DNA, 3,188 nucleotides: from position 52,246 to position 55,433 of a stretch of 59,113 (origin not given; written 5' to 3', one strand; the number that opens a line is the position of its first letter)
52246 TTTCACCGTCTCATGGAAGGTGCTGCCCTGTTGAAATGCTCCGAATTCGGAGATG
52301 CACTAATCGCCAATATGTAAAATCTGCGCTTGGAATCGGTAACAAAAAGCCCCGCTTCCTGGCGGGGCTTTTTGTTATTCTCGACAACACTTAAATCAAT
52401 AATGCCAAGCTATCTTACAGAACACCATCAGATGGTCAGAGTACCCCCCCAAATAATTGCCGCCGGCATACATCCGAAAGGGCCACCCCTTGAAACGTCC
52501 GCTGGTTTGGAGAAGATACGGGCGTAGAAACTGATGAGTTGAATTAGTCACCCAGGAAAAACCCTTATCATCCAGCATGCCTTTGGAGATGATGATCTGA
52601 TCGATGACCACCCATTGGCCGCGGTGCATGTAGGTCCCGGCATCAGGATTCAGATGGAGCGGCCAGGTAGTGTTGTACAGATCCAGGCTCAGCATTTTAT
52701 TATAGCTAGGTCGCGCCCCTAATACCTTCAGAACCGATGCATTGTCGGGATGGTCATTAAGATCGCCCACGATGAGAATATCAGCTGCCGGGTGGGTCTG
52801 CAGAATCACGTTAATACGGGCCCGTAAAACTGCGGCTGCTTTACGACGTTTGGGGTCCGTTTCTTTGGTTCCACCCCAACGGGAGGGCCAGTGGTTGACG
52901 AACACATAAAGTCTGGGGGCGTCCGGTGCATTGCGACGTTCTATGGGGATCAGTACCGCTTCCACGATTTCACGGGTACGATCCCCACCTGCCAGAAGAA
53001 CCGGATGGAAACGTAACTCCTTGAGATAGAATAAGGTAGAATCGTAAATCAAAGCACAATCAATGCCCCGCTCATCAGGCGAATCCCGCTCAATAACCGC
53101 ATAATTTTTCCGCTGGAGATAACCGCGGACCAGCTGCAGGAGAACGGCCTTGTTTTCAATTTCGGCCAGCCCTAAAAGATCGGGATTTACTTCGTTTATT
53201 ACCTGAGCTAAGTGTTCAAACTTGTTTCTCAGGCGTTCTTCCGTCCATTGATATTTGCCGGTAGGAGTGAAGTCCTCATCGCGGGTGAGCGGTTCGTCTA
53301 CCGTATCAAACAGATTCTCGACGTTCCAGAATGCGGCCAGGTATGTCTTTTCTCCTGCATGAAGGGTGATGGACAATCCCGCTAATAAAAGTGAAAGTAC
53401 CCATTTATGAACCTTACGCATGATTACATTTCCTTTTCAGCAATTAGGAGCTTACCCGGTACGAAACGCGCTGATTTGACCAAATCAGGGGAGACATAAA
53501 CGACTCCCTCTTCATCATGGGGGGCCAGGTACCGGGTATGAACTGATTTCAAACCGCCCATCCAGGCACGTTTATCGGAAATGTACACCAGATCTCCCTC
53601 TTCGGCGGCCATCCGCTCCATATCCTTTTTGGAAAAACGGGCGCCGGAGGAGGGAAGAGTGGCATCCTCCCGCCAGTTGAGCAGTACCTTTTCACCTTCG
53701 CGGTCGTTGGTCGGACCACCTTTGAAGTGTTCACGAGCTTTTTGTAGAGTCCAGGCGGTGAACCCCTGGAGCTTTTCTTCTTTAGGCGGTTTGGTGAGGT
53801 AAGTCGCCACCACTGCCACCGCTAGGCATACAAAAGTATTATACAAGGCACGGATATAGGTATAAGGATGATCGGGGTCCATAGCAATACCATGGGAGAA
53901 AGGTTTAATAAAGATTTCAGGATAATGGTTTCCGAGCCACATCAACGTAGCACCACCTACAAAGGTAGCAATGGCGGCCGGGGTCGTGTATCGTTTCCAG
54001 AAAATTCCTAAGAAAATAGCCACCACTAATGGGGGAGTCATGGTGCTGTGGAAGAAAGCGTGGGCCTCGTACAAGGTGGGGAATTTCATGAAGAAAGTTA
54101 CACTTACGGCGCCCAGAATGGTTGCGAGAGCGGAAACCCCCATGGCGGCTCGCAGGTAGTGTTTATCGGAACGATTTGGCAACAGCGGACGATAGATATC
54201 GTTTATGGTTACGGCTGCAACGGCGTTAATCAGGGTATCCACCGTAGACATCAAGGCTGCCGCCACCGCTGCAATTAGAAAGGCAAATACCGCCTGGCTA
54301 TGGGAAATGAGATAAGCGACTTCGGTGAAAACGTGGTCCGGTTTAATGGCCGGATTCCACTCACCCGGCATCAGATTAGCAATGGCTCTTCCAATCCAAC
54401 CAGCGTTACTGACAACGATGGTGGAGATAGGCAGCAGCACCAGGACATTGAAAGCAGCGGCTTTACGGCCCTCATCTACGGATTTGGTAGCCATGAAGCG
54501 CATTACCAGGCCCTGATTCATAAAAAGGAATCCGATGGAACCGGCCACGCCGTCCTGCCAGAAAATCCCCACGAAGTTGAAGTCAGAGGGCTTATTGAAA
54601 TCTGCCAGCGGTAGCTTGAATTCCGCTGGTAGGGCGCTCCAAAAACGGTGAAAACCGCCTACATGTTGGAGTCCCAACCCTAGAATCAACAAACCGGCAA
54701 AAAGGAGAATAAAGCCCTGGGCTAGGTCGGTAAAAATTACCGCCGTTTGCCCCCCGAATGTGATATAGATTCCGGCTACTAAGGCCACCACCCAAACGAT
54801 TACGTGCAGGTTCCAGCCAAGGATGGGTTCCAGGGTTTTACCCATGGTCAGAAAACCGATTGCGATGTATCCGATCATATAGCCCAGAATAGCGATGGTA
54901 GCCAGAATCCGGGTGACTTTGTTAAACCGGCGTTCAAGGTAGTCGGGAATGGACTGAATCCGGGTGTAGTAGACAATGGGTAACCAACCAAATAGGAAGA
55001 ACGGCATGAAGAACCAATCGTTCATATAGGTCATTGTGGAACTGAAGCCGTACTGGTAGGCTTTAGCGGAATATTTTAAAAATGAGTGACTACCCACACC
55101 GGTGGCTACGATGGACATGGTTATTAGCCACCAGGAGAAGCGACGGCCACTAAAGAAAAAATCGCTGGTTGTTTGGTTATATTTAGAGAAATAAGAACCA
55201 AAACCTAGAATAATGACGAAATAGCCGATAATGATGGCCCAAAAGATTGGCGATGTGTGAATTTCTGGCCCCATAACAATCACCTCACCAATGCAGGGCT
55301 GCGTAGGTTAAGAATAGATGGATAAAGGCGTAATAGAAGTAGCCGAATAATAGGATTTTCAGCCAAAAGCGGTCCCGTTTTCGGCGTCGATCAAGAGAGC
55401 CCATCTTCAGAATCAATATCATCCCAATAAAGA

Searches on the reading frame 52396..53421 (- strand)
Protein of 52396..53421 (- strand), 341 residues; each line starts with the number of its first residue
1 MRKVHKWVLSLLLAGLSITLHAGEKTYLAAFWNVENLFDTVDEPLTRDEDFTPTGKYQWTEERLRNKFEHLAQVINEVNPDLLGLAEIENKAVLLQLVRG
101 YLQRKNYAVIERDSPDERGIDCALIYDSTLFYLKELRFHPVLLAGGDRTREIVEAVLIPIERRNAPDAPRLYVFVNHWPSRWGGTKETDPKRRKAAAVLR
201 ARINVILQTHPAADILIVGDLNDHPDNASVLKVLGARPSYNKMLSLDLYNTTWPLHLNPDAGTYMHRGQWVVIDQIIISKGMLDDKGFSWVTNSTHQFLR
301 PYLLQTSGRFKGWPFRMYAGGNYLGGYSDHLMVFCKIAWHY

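Call 5: search_protein_families(library=pfam, proteins=[window:52396-53421:-], max_evalue=0.01)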
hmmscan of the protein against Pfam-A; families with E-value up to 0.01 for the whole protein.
window:52396-53421:- (341 aa): 2 families
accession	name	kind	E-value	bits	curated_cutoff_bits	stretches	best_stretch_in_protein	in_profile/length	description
PF19580.5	Exo_endo_phos_3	-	3.4e-86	289.6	27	1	30-337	3-309/311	Endonuclease/Exonuclease/phosphatase family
PF03372.29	Exo_endo_phos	-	8.2e-08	32.7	24.5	1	32-282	3-206/225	Endonuclease/Exonuclease/phosphatase family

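Call 66: search_dna_similar(query=window:52396-53421:-, collection=plasmids, mode=protein, max_rows=25, max_evalue=0.00001)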
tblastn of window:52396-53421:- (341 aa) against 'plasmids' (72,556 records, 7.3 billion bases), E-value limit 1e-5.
Records with a match: 9; places in all: 9; records where one place covers at least 80% of the query: 7.
Best place of each record, by identity: <60% 9.
By first word of the organism name: Bacteroides 2; Flammeovirga 1; Phocaeicola 1; Aureibacter 1; Parabacteroides 1; Prevotella 1; Microvirga 1; Rhizobium 1.
By predicted mobility (MOB-suite, as given by PLSDB): non-mobilizable 8; conjugative 1.
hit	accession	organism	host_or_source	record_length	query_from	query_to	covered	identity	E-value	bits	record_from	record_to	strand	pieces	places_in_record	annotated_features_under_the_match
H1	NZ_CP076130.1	Flammeovirga kamogawensis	single bacterial isolate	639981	25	333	91%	35.8%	2e-48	181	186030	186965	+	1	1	endonuclease/exonuclease/phosphatase family protein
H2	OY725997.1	Phocaeicola massiliensis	-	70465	23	333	91%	34.9%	3e-41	160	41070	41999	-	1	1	record has no annotation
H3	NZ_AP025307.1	Aureibacter tunicatorum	-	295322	25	338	92%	34.5%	2e-50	187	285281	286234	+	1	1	endonuclease/exonuclease/phosphatase family protein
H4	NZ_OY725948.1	Bacteroides finegoldii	-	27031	27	334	90%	34.3%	4e-45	172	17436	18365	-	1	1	endonuclease/exonuclease/phosphatase family protein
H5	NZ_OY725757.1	Parabacteroides distasonis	-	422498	23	331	91%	33.4%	2e-40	158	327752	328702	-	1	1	endonuclease/exonuclease/phosphatase family protein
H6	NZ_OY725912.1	Bacteroides finegoldii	-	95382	27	334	90%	33.5%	1e-43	167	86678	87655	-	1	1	endonuclease/exonuclease/phosphatase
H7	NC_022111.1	Prevotella sp. oral taxon 299 str. F0039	Homo sapiens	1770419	26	333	90%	32.4%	3e-41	160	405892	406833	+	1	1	none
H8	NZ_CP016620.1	Microvirga ossetica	Vicia alpestris,cell culture,nodules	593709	25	180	46%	32.0%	4e-8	62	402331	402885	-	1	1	endonuclease/exonuclease/phosphatase family protein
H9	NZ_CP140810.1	Rhizobium beringeri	Trifolium pratense,whole organism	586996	32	180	44%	31.0%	2e-8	64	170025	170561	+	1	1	endonuclease/exonuclease/phosphatase family protein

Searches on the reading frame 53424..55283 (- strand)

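Call 31: search_protein_families(library=pfam, proteins=[window:53424-55283:-], max_evalue=0.0001)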
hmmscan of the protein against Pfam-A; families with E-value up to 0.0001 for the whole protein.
window:53424-55283:- (619 aa): 1 family
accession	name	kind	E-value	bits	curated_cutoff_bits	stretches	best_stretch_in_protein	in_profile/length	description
PF00474.23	SSF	-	5.1e-47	161.1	22.8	1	42-443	1-405/406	Sodium:solute symporter family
